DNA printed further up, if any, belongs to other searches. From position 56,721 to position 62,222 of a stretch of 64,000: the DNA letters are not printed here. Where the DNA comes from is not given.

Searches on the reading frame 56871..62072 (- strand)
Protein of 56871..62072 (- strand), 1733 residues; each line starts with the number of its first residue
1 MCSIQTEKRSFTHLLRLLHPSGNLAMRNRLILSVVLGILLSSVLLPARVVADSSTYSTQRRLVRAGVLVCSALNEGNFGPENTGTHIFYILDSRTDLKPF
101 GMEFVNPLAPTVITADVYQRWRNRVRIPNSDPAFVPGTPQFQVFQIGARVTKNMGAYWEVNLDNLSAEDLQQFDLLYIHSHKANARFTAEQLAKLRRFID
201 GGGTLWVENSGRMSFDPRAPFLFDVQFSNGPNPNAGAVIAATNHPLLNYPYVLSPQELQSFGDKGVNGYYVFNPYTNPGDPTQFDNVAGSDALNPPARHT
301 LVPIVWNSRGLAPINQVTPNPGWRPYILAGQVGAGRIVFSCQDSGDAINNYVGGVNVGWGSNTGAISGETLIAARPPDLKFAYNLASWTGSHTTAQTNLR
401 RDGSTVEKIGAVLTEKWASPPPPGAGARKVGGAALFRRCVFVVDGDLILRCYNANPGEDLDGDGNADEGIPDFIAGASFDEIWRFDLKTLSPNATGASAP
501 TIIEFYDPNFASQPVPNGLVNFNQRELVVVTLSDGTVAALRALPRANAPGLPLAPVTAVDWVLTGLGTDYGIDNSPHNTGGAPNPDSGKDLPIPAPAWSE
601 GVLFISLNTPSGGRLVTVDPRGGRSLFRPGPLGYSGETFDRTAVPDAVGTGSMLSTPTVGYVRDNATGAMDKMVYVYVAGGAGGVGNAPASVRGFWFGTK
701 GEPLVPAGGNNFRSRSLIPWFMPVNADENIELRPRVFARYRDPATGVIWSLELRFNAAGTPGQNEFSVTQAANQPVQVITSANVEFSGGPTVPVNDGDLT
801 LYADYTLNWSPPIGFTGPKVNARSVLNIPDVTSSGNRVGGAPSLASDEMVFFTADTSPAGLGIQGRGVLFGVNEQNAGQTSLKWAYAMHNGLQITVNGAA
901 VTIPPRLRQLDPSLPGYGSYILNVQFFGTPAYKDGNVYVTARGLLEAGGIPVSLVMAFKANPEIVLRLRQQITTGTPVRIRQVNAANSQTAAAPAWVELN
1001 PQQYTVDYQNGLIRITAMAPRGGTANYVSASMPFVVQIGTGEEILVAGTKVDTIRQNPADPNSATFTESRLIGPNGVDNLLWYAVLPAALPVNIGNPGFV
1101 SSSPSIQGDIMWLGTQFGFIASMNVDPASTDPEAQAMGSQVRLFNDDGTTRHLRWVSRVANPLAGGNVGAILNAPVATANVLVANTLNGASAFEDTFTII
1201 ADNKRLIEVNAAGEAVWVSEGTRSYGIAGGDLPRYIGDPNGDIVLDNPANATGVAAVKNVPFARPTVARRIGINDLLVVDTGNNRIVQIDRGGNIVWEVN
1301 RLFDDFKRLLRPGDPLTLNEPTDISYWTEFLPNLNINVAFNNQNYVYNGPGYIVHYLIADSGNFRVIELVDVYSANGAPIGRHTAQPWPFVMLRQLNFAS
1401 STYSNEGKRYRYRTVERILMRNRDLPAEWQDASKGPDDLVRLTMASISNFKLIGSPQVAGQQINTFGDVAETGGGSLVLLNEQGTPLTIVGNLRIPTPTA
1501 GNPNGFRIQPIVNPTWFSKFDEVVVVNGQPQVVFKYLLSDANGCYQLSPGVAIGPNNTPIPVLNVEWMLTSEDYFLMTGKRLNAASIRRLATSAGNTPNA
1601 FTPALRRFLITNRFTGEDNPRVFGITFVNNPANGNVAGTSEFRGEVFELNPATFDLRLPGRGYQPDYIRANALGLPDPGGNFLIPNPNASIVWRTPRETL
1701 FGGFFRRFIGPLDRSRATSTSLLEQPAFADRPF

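Call 21: search_protein_families(library=pfam, proteins=[window:56871-62072:-], max_evalue=0.01)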
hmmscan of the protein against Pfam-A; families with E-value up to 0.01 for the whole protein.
window:56871-62072:- (1733 aa): 1 family
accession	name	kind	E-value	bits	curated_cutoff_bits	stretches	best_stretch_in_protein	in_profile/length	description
PF13709.12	DUF4159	-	8.7e-06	25.8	25.9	1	164-254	43-128/202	Domain of unknown function (DUF4159)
